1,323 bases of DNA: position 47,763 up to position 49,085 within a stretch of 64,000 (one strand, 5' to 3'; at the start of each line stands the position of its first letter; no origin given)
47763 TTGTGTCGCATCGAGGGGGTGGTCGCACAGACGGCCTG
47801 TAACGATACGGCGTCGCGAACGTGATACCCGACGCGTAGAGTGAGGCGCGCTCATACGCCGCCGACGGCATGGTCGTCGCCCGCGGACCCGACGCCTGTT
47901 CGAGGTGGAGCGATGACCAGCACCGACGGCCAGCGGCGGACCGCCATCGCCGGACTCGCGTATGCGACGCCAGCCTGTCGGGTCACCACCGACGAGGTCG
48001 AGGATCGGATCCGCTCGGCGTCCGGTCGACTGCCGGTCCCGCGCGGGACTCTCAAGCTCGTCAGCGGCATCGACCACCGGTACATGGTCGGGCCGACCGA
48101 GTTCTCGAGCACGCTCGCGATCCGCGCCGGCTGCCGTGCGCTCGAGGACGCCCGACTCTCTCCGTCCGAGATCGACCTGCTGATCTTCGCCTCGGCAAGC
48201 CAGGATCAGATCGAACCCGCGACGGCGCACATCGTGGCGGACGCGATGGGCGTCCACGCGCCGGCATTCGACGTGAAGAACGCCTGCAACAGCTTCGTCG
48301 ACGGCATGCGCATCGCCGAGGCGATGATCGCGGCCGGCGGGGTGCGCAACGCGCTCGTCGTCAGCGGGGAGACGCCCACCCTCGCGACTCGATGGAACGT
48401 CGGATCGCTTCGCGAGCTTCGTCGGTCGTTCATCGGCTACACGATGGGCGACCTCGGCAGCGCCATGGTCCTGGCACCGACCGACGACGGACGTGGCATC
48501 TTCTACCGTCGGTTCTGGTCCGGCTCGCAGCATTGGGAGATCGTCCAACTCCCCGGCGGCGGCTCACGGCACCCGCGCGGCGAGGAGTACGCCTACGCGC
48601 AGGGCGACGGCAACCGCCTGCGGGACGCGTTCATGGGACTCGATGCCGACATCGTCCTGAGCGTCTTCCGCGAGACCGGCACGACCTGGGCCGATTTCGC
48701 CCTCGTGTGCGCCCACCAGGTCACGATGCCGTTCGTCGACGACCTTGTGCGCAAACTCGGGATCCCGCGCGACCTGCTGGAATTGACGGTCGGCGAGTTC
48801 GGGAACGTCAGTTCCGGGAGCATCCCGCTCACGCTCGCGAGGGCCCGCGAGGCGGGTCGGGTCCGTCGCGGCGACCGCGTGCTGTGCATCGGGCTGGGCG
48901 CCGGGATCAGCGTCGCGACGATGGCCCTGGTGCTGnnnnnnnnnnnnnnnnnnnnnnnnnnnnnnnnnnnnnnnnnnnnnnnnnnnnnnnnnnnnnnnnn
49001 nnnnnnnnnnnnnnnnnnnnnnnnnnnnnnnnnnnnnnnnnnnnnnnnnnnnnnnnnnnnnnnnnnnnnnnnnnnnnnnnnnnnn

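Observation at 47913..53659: OleA/OleC/OleD-like operon without OleB but with a GT2 and a P450: candidate beta-lactone or modified long-chain lipid pathway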

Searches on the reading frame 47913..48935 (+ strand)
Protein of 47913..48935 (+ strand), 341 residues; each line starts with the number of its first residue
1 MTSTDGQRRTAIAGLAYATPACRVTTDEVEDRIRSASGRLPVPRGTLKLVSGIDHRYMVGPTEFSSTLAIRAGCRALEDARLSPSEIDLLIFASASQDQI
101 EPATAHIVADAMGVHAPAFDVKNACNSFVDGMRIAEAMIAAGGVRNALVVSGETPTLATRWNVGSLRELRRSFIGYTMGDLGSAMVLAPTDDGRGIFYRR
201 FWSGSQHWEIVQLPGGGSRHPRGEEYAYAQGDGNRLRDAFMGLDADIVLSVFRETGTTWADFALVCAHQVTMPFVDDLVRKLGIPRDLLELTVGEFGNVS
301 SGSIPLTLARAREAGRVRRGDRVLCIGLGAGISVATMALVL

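Call 10: search_protein_families(library=pfam, proteins=[window:47913-48935:+], max_evalue=0.01)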
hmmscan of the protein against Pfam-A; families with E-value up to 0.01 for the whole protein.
window:47913-48935:+ (341 aa): 3 families
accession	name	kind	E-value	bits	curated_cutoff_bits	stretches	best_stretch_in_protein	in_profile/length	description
PF08541.16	ACP_syn_III_C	-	1.1e-21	77.2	26.6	1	253-339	2-88/90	3-Oxoacyl-[acyl-carrier-protein (ACP)] synthase III C terminal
PF08545.16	ACP_syn_III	-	7.4e-11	42.2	24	1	119-194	1-68/80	3-Oxoacyl-[acyl-carrier-protein (ACP)] synthase III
PF00108.29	Thiolase_N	-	2.2e-05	24.4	26.4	1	67-158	25-118/260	Thiolase, N-terminal domain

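Call 11: search_protein_families(library=ncbifam, proteins=[window:47913-48935:+], max_evalue=0.01)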
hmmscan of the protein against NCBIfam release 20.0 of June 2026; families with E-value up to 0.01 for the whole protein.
window:47913-48935:+ (341 aa): 22 families
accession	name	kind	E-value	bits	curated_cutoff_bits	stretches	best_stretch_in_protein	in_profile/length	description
NF006720.0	PRK09258.1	equivalog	2.1e-55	188.4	285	1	9-339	5-336/338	3-oxoacyl-ACP synthase III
NF006829.0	PRK09352.1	subfamily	9e-50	169.5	249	1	10-339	5-319/322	beta-ketoacyl-ACP synthase 3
TIGR00747.1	fabH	subfamily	3.1e-39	134.9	292.1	1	51-338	37-319/322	beta-ketoacyl-ACP synthase III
NF004623.0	PRK05963.1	equivalog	5.4e-38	131.1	437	1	10-336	6-323/328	beta-ketoacyl-ACP synthase III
NF005541.0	PRK07204.1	equivalog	7.3e-35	120.9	402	1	9-339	4-327/329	beta-ketoacyl-ACP synthase III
NF005308.0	PRK06840.1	equivalog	6.1e-22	78.1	315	1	38-336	29-330/339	3-oxoacyl-ACP synthase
NF003274.0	PRK04262.1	equivalog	7.7e-21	74.5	244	2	12-155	5-143/347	hydroxymethylglutaryl-CoA synthase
NF005703.0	PRK07515.1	equivalog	2.7e-16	59.4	304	1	66-191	97-214/373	beta-ketoacyl-ACP synthase III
TIGR00748.1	HMG_CoA_syn_Arc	equivalog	3.4e-13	49.6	353.35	2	53-154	38-141/345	hydroxymethylglutaryl-CoA synthase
NF009519.0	PRK12880.1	equivalog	3.1e-09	36.6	436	1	10-154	8-150/353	beta-ketoacyl-ACP synthase III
NF005293.2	PRK06816.1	subfamily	8.7e-08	31.6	450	1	51-155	42-152/378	StlD/DarB family beta-ketosynthase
NF004811.0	PRK06158.1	subfamily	1.5e-06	27.5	421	1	44-160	7-120/384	acetyl-CoA acetyltransferase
TIGR01930.1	AcCoA-C-Actrans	subfamily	2.7e-06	26.6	240.55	1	68-153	24-111/385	acetyl-CoA C-acyltransferase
NF004720.0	PRK06064.1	subfamily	3.1e-06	26.2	420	1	67-152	24-112/389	thiolase domain-containing protein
NF005704.0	PRK07516.1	subfamily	2e-05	23.7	412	1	67-164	24-124/389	thiolase domain-containing protein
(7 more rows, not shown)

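Call 12: search_solved_structures(query=window:47913-48935:+, max_evalue=0.00001)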
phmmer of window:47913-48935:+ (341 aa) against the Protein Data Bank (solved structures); distinct sequences matched with E-value up to 0.00001: 67 (the best 60 are shown).
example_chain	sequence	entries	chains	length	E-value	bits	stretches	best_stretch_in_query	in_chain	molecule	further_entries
3row_A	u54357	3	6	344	2.9e-35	125.4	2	10-188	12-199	3-oxoacyl-[ACP] synthase III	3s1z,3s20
3s21_A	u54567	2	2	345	2.9e-35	125.3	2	10-188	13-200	3-oxoacyl-[ACP] synthase III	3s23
3fk5_A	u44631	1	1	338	7.6e-35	124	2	10-191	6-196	3-oxoacyl-synthase III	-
5vxf_A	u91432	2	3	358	8.7e-35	123.8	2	10-188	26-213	3-oxoacyl-[ACP] synthase III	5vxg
5vxh_A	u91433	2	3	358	9.1e-35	123.7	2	10-188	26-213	3-oxoacyl-[ACP] synthase III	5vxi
5vxd_A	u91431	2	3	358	2.6e-34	122.2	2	10-188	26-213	3-oxoacyl-[ACP] synthase III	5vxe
6b2s_A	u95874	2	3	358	3e-34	122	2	10-188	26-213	3-oxoacyl-[ACP] synthase III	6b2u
4ryb_A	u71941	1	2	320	3.3e-34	121.9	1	12-335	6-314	3-oxoacyl-[acyl-carrier-protein] synthase 3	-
6b2t_A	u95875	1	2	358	5.2e-34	121.2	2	10-188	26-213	3-oxoacyl-[ACP] synthase III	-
6b2r_A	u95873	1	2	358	6.2e-34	121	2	10-188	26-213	3-oxoacyl-[ACP] synthase III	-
4kti_A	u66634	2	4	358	6.7e-34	120.9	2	10-188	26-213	3-oxoacyl-[ACP] synthase III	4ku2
4ktm_A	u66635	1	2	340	7.5e-34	120.7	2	10-188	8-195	3-oxoacyl-[ACP] synthase III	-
4ku3_A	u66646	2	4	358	8.8e-34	120.5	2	10-188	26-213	3-oxoacyl-[ACP] synthase III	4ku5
4dfe_A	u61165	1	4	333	1.3e-31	113.4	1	14-333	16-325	3-oxoacyl-[acyl-carrier-protein] synthase 3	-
2ebd_A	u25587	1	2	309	6.7e-28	101.2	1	52-335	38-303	3-oxoacyl-[acyl-carrier-protein] synthase 3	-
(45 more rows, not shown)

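Call 15: find_homologous_proteins(query=window:47913-48935:+, max_evalue=1e-10)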
Query window:47913-48935:+ (341 aa): 1390 proteins with E <= 1e-10 among 8000 candidates; the best 120 are listed.
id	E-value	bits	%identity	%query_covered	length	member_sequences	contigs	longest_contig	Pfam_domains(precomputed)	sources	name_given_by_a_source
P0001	1.1e-222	756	100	100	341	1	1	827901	PF08545.17,PF00108.30,PF08541.17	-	-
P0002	3.7e-196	669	88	100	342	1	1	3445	PF08545.17,PF00108.30,PF08541.17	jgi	-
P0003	1.1e-192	658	86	100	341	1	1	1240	PF08545.17,PF00108.30,PF08541.17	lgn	-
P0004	2.9e-157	541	74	98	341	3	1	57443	PF08545.17,PF00108.30,PF08541.17,PF00195.26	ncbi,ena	-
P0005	8.4e-147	507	71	98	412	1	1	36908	PF08545.17,PF08541.17,PF00195.26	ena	-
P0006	2.7e-144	499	67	98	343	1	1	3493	PF08545.17,PF08541.17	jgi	jgi:3-oxoacyl-[acyl-carrier-protein] synthase-3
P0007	6.6e-142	491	68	98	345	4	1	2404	PF08545.17,PF08541.17,PF00195.26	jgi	jgi:3-oxoacyl-(acyl-carrier-protein) synthase III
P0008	2.9e-141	489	67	99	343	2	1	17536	PF08545.17,PF00108.30,PF08541.17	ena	-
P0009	3.0e-141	489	70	97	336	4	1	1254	PF08545.17,PF08541.17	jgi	jgi:3-oxoacyl-[acyl-carrier-protein] synthase-3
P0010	3.1e-141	489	69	98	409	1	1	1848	PF08545.17,PF00108.30,PF08541.17,PF00195.26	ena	-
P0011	3.7e-141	488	68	99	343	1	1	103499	PF08545.17,PF00108.30,PF08541.17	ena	-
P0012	6.5e-137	474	66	99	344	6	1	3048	PF08545.17,PF08541.17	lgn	-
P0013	2.5e-135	469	65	99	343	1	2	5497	PF08545.17,PF00108.30,PF08541.17,PF00195.26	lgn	-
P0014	4.6e-135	468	65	98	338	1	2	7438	PF08545.17,PF08541.17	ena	-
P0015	1.2e-134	467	64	96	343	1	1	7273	PF08545.17,PF08541.17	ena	-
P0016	1.0e-133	464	63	97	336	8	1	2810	PF08545.17,PF00108.30,PF08541.17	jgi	jgi:3-oxoacyl-(acyl-carrier-protein) synthase III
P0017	6.8e-133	461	61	99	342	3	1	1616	PF08545.17,PF08541.17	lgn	-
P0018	2.4e-132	459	62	99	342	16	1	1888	PF08545.17,PF08541.17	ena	-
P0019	2.3e-131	456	64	98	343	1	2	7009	PF08545.17,PF08541.17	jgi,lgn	jgi:3-oxoacyl-[acyl-carrier-protein] synthase III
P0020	9.3e-131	454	64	98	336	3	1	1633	PF08545.17,PF08541.17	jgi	jgi:3-oxoacyl-[acyl-carrier-protein] synthase-3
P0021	1.8e-130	453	63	99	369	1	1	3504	PF08545.17,PF08541.17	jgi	jgi:3-oxoacyl-[acyl-carrier-protein] synthase-3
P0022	2.0e-130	453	60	97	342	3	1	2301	PF08545.17,PF08541.17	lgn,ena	-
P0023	3.2e-130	452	61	99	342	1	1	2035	PF08545.17,PF08541.17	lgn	-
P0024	3.7e-130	452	64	98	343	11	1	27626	PF08545.17,PF08541.17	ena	-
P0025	5.0e-130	452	63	98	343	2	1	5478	PF08545.17,PF08541.17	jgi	jgi:3-oxoacyl-[acyl-carrier-protein] synthase III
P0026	6.8e-130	451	63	98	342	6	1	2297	PF08545.17,PF08541.17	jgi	jgi:acyl-CoA:acyl-CoA alkyltransferase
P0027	9.9e-130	451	64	98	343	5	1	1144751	PF08545.17,PF08541.17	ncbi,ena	-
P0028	4.4e-129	449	61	99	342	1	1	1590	PF08545.17,PF00108.30,PF08541.17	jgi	-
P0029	7.4e-129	448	61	97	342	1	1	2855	PF08545.17,PF00108.30,PF08541.17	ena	-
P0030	8.2e-127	441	62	98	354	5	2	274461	PF08545.17,PF08541.17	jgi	jgi:acyl-CoA:acyl-CoA alkyltransferase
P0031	2.2e-126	440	62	98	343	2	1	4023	PF08545.17,PF00108.30,PF08541.17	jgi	jgi:3-oxoacyl-(acyl-carrier-protein) synthase III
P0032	5.4e-126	438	64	97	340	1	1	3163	PF08545.17,PF00108.30,PF08541.17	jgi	jgi:acyl-CoA:acyl-CoA alkyltransferase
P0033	3.0e-125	436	61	97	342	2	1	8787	PF08545.17,PF08541.17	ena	-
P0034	5.5e-125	435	60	97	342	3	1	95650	PF08545.17,PF08541.17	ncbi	-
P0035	1.7e-122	427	61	97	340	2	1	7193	PF08545.17,PF08541.17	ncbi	ncbi:MAG: ketoacyl-ACP synthase III [Candidatus Limnocylindrales bacterium]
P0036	2.2e-122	427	60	97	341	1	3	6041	PF08545.17,PF08541.17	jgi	jgi:acyl-CoA:acyl-CoA alkyltransferase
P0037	4.2e-122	426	60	97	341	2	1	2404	PF08545.17,PF08541.17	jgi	jgi:3-oxoacyl-[acyl-carrier-protein] synthase III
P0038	7.2e-122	425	60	99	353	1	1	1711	PF08545.17,PF08541.17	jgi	jgi:acyl-CoA:acyl-CoA alkyltransferase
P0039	1.0e-121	424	59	97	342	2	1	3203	PF08545.17,PF00108.30,PF08541.17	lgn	-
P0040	1.8e-120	420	59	97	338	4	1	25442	PF08545.17,PF08541.17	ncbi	-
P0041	1.5e-119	417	58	97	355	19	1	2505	PF08545.17,PF08541.17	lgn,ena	-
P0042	2.7e-119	416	59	97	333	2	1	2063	PF08545.17,PF08541.17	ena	-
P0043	1.9e-118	414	58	99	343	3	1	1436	PF08545.17,PF08541.17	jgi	jgi:3-oxoacyl-[acyl-carrier-protein] synthase-3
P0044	2.5e-118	413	60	97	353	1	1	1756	PF08545.17,PF08541.17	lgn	-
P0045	4.4e-118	412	58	99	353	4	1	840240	PF08545.17,PF08541.17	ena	-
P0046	5.9e-118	412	58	98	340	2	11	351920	PF08545.17,PF08541.17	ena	-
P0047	1.3e-117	411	57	99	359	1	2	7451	PF08545.17,PF08541.17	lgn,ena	-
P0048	1.8e-117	410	58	99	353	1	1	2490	PF08545.17,PF08541.17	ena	-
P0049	4.4e-117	409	57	99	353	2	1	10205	PF08545.17,PF08541.17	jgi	jgi:3-oxoacyl-[acyl-carrier-protein] synthase-3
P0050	5.2e-117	409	58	99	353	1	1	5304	PF08545.17,PF08541.17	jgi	jgi:3-oxoacyl-[acyl-carrier-protein] synthase-3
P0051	4.0e-116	406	58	97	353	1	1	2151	PF08545.17,PF08541.17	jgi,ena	jgi:3-oxoacyl-[acyl-carrier-protein] synthase-3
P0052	5.2e-116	406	65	83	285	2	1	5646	PF08545.17,PF00108.30,PF08541.17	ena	-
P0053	6.0e-116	405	58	97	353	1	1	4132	PF08545.17,PF08541.17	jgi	jgi:acyl-CoA:acyl-CoA alkyltransferase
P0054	6.8e-116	405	56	99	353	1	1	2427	PF08545.17,PF08541.17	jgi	jgi:acyl-CoA:acyl-CoA alkyltransferase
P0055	7.7e-116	405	56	99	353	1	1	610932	PF08545.17,PF08541.17,PF00195.26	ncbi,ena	-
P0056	1.4e-114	401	57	99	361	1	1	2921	PF08545.17,PF08541.17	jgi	jgi:3-oxoacyl-(acyl-carrier-protein) synthase III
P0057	2.2e-114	400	58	97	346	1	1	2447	PF08545.17,PF08541.17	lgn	-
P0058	2.8e-114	400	60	97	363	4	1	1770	PF08545.17,PF08541.17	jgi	jgi:acyl-CoA:acyl-CoA alkyltransferase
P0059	4.4e-114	399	56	97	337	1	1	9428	PF08545.17,PF00108.30,PF08541.17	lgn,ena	-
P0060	5.0e-114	399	59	97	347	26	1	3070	PF08545.17,PF00108.30,PF08541.17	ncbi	-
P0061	7.7e-114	398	58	97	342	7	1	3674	PF08545.17,PF08541.17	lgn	-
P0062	9.4e-114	398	58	97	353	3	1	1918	PF08545.17,PF08541.17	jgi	jgi:acyl-CoA:acyl-CoA alkyltransferase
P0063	1.4e-113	398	57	99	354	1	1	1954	PF08545.17,PF08541.17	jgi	jgi:3-oxoacyl-(acyl-carrier-protein) synthase III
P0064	3.5e-113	396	58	96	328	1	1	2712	PF08545.17,PF08541.17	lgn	-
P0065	3.6e-113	396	58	97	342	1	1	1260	PF08545.17,PF08541.17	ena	-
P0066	4.9e-113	396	56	97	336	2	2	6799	PF08545.17,PF00108.30,PF08541.17,PF00195.26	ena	-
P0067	1.1e-112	395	59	93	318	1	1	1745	PF08545.17,PF08541.17,PF00195.26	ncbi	ncbi:MAG: ketoacyl-ACP synthase III, partial [Chloroflexota bacterium]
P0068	2.1e-112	394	58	97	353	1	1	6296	PF08545.17,PF08541.17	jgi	jgi:3-oxoacyl-(acyl-carrier-protein) synthase III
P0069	1.2e-111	391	56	99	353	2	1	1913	PF08545.17,PF08541.17,PF00195.26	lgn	-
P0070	1.2e-110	388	54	97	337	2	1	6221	PF08545.17,PF08541.17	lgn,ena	-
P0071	1.4e-110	388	56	97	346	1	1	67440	PF08545.17,PF08541.17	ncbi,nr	ncbi:MAG TPA: 3-oxoacyl-[acyl-carrier-protein] synthase III C-terminal domain-containing protein [Ca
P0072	1.8e-109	384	57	97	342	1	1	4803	PF08545.17,PF08541.17,PF00195.26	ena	-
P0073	1.2e-106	375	55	97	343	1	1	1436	PF08545.17,PF08541.17,PF00195.26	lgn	-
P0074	8.9e-106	372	59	83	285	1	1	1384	PF08545.17,PF00108.30,PF08541.17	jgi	jgi:3-oxoacyl-[acyl-carrier-protein] synthase-3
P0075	1.5e-105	371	65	78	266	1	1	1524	PF08545.17,PF08541.17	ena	-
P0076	2.3e-105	371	55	98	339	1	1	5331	PF08545.17,PF00108.30,PF08541.17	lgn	-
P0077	3.5e-101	357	57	89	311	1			PF08545.17,PF00108.30,PF08541.17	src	-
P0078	1.1e-99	352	64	74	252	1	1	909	PF08545.17,PF08541.17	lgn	-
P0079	1.5e-99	351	58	83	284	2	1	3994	PF08545.17,PF00108.30,PF08541.17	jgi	jgi:3-oxoacyl-[acyl-carrier-protein] synthase-3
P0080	4.9e-99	350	50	94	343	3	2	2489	PF08545.17,PF00108.30,PF08541.17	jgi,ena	-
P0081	4.8e-97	343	60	83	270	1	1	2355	PF08545.17,PF08541.17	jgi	-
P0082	1.2e-95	339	48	98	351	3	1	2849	PF08545.17,PF00108.30,PF08541.17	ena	-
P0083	2.9e-93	331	49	98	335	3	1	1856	PF08545.17,PF00108.30,PF08541.17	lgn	-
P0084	3.0e-92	328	48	96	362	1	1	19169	PF08545.17,PF00108.30,PF08541.17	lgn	-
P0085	1.0e-91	326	48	93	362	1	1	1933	PF08545.17,PF00108.30,PF08541.17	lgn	-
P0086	4.9e-91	324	47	97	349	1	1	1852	PF08545.17,PF00108.30,PF08541.17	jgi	jgi:3-oxoacyl-[acyl-carrier-protein] synthase-3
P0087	6.6e-91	323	47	96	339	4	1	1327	PF08545.17,PF00108.30,PF08541.17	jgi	jgi:3-oxoacyl-[acyl-carrier-protein] synthase-3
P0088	1.1e-90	322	47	98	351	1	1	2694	PF08545.17,PF00108.30,PF08541.17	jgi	jgi:3-oxoacyl-[acyl-carrier-protein] synthase-3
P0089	6.5e-90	320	49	96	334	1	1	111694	PF08545.17,PF08541.17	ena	-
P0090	8.0e-90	320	48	97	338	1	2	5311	PF08545.17,PF08541.17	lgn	-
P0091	1.2e-89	319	48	96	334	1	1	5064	PF08545.17,PF08541.17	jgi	jgi:3-oxoacyl-[acyl-carrier-protein] synthase-3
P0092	1.3e-89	319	48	89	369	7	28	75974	PF08545.17,PF00108.30,PF08541.17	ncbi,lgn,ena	-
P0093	1.9e-89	318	48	96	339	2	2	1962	PF08545.17,PF07451.18,PF00108.30,PF08541.17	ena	-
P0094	2.5e-89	318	46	97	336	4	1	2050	PF08545.17,PF08541.17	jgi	jgi:acyl-CoA:acyl-CoA alkyltransferase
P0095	4.3e-89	317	46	94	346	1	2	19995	PF08545.17,PF00108.30,PF08541.17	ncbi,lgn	-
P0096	5.7e-89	317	48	94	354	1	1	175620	PF08545.17,PF00108.30,PF08541.17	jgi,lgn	jgi:3-oxoacyl-[acyl-carrier-protein] synthase-3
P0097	6.0e-89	317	47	97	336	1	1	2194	PF08545.17,PF00108.30,PF08541.17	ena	-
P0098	7.9e-89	316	48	99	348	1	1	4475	PF08545.17,PF00108.30,PF08541.17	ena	-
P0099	1.0e-88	316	46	97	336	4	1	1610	PF08545.17,PF00108.30,PF08541.17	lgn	-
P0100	1.1e-88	316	47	96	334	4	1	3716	PF08545.17,PF00108.30,PF08541.17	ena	-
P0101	1.5e-88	315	47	97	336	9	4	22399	PF08545.17,PF00108.30,PF08541.17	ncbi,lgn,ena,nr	ncbi:MAG: ketoacyl-ACP synthase III [Gemmatimonadaceae bacterium]|nr:ketoacyl-ACP synthase III [Gemm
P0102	1.7e-88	315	47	96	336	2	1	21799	PF08545.17,PF00108.30,PF08541.17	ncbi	-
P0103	2.5e-88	315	45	97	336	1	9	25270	PF08545.17,PF00108.30,PF08541.17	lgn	-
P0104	4.2e-88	314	45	98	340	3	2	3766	PF08545.17,PF00108.30,PF08541.17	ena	-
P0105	8.2e-88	313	47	96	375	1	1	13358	PF08545.17,PF08541.17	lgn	-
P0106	9.8e-88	313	45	97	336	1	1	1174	PF08545.17,PF00108.30,PF08541.17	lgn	-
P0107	1.2e-87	312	46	97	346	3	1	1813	PF08545.17,PF08541.17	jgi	jgi:3-oxoacyl-(acyl-carrier-protein) synthase III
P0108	1.6e-87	312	47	96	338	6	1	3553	PF08545.17,PF08541.17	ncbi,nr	ncbi:MAG TPA: ketoacyl-ACP synthase III [Chloroflexota bacterium]|nr:ketoacyl-ACP synthase III [Chlo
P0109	1.6e-87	312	46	97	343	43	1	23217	PF08545.17,PF00108.30,PF08541.17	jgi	jgi:3-oxoacyl-(acyl-carrier-protein) synthase III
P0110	1.8e-87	312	44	98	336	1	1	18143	PF08545.17,PF00108.30,PF08541.17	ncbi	-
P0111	2.0e-87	312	46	97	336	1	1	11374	PF08545.17,PF00108.30,PF08541.17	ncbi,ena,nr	ncbi:MAG TPA: 3-oxoacyl-[acyl-carrier-protein] synthase III C-terminal domain-containing protein [Ge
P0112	2.6e-87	311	46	99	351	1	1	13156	PF08545.17,PF00108.30,PF08541.17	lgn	-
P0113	2.9e-87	311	45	97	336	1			PF08545.17,PF00108.30,PF08541.17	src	-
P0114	3.5e-87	311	46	95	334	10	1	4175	PF08545.17,PF08541.17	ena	-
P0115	4.5e-87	311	47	96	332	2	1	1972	PF08545.17,PF00108.30,PF08541.17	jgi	-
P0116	5.0e-87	310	45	96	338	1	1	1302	PF08545.17,PF00108.30,PF08541.17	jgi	jgi:3-oxoacyl-[acyl-carrier-protein] synthase III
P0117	7.0e-87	310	47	96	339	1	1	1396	PF08545.17,PF00108.30,PF08541.17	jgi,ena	-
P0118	7.2e-87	310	47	87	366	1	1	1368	PF08545.17,PF00108.30,PF08541.17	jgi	jgi:3-oxoacyl-[acyl-carrier-protein] synthase-3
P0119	8.0e-87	310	44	98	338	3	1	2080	PF08545.17,PF08541.17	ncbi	-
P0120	8.2e-87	310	44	99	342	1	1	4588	PF08545.17,PF08541.17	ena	-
